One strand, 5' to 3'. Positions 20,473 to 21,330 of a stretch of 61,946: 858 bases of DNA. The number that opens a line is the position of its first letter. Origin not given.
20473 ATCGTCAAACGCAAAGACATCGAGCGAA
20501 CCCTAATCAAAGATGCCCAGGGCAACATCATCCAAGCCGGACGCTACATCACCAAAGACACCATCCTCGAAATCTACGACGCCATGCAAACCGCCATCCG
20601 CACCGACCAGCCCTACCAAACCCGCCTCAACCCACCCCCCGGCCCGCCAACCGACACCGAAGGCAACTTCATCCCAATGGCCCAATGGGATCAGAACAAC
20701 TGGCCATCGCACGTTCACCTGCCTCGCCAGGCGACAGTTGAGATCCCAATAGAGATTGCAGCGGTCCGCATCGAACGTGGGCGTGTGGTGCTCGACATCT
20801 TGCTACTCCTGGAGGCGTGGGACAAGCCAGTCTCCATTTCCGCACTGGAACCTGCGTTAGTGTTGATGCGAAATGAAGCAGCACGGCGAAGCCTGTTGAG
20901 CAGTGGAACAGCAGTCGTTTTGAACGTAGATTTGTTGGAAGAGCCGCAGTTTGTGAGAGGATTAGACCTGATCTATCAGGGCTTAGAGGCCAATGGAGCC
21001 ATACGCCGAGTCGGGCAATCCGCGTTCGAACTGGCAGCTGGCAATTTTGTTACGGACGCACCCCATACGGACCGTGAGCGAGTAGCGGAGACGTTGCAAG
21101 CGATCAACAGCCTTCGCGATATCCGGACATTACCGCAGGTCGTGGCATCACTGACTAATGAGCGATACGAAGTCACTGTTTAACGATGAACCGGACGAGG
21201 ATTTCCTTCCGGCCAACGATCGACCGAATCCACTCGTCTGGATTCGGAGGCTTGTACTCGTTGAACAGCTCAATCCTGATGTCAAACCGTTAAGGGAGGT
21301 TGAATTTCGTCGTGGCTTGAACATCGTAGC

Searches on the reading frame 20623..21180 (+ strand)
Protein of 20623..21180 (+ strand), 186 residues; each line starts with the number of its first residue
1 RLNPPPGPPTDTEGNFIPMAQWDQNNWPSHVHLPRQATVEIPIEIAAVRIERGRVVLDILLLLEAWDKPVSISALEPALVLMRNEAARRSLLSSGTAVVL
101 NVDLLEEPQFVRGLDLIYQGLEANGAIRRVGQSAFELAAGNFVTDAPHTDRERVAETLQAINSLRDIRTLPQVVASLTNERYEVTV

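Call 43: search_protein_families(library=padloc, proteins=[window:20623-21180:+], max_evalue=1)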
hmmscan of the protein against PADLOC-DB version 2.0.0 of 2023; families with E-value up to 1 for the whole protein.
window:20623-21180:+ (186 aa): 0 families

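Call 44: search_protein_families(library=pfam, proteins=[window:20623-21180:+], max_evalue=0.1)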
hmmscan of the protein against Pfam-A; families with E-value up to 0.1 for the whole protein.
window:20623-21180:+ (186 aa): 0 families

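Call 58: search_solved_structures(query=A3, max_evalue=10)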
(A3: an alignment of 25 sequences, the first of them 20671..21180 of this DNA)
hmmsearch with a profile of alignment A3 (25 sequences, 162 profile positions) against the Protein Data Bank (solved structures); distinct sequences matched with E-value up to 10: 4.
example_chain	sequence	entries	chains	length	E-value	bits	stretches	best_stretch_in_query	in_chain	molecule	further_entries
1nt2_A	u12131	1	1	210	0.15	15.1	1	82-144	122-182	Fibrillarin-like pre-rRNA processing protein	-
8zvi_A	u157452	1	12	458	0.47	13.5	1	106-149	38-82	Major capsid protein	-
3mvc_A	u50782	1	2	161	0.7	12.9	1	34-96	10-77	Globin protein 6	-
3zx6_A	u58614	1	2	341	9.5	9.2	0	106-155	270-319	HAMP, METHYL-ACCEPTING CHEMOTAXIS PROTEIN I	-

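Call 61: find_homologous_proteins(query=A3, max_evalue=0.001)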
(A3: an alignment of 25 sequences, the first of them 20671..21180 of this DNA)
Query A3 (25 sequences) (170 aa, profile of the alignment): 8 proteins with E <= 0.001 among 5033 candidates.
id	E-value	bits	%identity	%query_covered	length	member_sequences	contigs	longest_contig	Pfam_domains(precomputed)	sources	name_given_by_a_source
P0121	1.0e-46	177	52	99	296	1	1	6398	-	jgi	jgi:hypothetical protein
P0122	2.3e-39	153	52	85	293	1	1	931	-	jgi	jgi:hypothetical protein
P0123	1.6e-37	147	50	82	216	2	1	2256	-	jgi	jgi:hypothetical protein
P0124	1.4e-35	140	38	44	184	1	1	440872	-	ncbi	ncbi:MAG: hypothetical protein R3C59_23745 [Planctomycetaceae bacterium]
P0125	2.3e-32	130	33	41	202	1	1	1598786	-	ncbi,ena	-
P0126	6.3e-32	129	42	44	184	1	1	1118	-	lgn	-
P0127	9.1e-23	99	33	24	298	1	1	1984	-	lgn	-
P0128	6.1e-22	96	29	58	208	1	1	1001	-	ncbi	-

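Call 72: predict_structure(alignment_id=A4)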
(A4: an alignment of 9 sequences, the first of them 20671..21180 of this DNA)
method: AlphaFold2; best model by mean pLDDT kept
length: 170 residues; sequences in the alignment: 9
mean_pLDDT: 74.4   pTM: 0.71
mean pLDDT of the five models: 74.4, 71.8, 70.9, 70.7, 70.7
residues with pLDDT >= 90: 47; 70-90: 65; 50-70: 26; < 50: 32
segments of 3 or more residues with pLDDT < 50: 1-26
pLDDT, mean of each block of 10 residues (from residue 1): 40 39 47 76 93 90 89 76 49 73 90 91 84 93 87 81 65
secondary structure, 60 per line:
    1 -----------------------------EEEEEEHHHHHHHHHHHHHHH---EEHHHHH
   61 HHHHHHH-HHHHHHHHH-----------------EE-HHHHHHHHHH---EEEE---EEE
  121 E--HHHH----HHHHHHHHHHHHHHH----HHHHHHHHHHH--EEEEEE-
elements in order: E30-35 H36-50 H56-67 H69-77 H98-107 E111-114 E118-121 H124-127 H132-146 H151-161 E164-169

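Call 79: fold_search(model_id=the predicted structure, library=pdb)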
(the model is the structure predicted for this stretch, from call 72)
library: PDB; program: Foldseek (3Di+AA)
matches with E <= 10: 335; with E <= 0.001: 0
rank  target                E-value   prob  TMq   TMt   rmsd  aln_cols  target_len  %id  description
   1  7aih_Ap               6.2e-02  0.47  0.27  0.23  14.5       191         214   14  The Large subunit of the Kinetoplastid mitochondrial ribosome (released 2021-04-28)
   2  8jxk_E                3.6e-01  0.41  0.29  0.31  10.3       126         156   15  Crystal Structure of Rv0047c from Mycobacterium tuberculosis (released 2024-07-03)
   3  1w5s_B                4.3e-01  0.57  0.27  0.12   9.0       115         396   15  Structure of the Aeropyrum Pernix ORC2 protein (ADP form) (released 2004-10-05)
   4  4e22                  4.8e-01  0.05  0.14  0.13  17.2       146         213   12  Structure of cytidine monophosphate kinase from Yersinia pseudotuberculosis (released 2012-12-19)
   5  9ny5_C                6.4e-01  0.41  0.40  0.40   7.4       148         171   13  LmuABC_apo (released 2025-12-17)
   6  9uxh_D                9.5e-01  0.13  0.27  0.27   8.9       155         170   12  type II Lamassu, LmuACB with DNA (released 2026-03-25)
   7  3boq_B                1.0e+00  0.05  0.14  0.16  15.4       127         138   18  Crystal structure of MarR family transcriptional regulator from Silicibacter pomeroyi (released 2008-01-01)
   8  4k10_A                1.0e+00  0.05  0.14  0.08  16.6       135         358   13  Crystal Structure of Leshmaniasis major Farnesyl diphosphate synthase in complex with 3-FLUORO-1-(2-HYDROXY-2,2-DIPHOS (released 2014-04-02)
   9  5dd8_A                1.1e+00  0.08  0.20  0.22  13.0       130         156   18  The Crystal structure of HucR mutant (HucR-E48Q) from Deinococcus radiodurans (released 2015-09-09)
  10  3hsr_B                1.1e+00  0.08  0.18  0.21  13.0       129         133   16  Crystal structure of Staphylococcus aureus protein SarZ in mixed disulfide form (released 2009-07-07)
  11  2y75_D                1.2e+00  0.14  0.25  0.33  14.3       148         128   16  The Structure of CymR (YrzC) the Global Cysteine Regulator of B. subtilis (released 2011-08-03)
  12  2y75_B                1.3e+00  0.13  0.25  0.32  14.3       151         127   14  The Structure of CymR (YrzC) the Global Cysteine Regulator of B. subtilis (released 2011-08-03)
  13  3lwf_A                1.3e+00  0.14  0.26  0.30  15.0       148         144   17  Crystal structure of Putative transcriptional regulator (NP_470886.1) from LISTERIA INNOCUA at 2.06 A resolution (released 2010-05-12)
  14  2dqr_A                1.3e+00  0.08  0.18  0.25  11.0       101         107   10  Crystal structure of the replication terminator protein mutant RTP.E39K.R42Q (released 2007-05-29)
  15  3vb2_B                1.3e+00  0.08  0.17  0.21  13.7       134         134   16  Crystal Structure of the Reduced Form of MarR from E.coli (released 2013-01-30)
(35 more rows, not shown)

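Call 106: search_protein_families(library=pfam, proteins=[P0121, P0127, P0123], max_evalue=0.01)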
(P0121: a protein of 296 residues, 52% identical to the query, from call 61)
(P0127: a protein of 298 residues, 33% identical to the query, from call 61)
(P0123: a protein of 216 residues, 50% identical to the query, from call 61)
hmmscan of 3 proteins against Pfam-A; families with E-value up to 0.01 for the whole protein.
P0121 (296 aa): 0 families

P0127 (298 aa): 0 families

P0123 (216 aa): 0 families
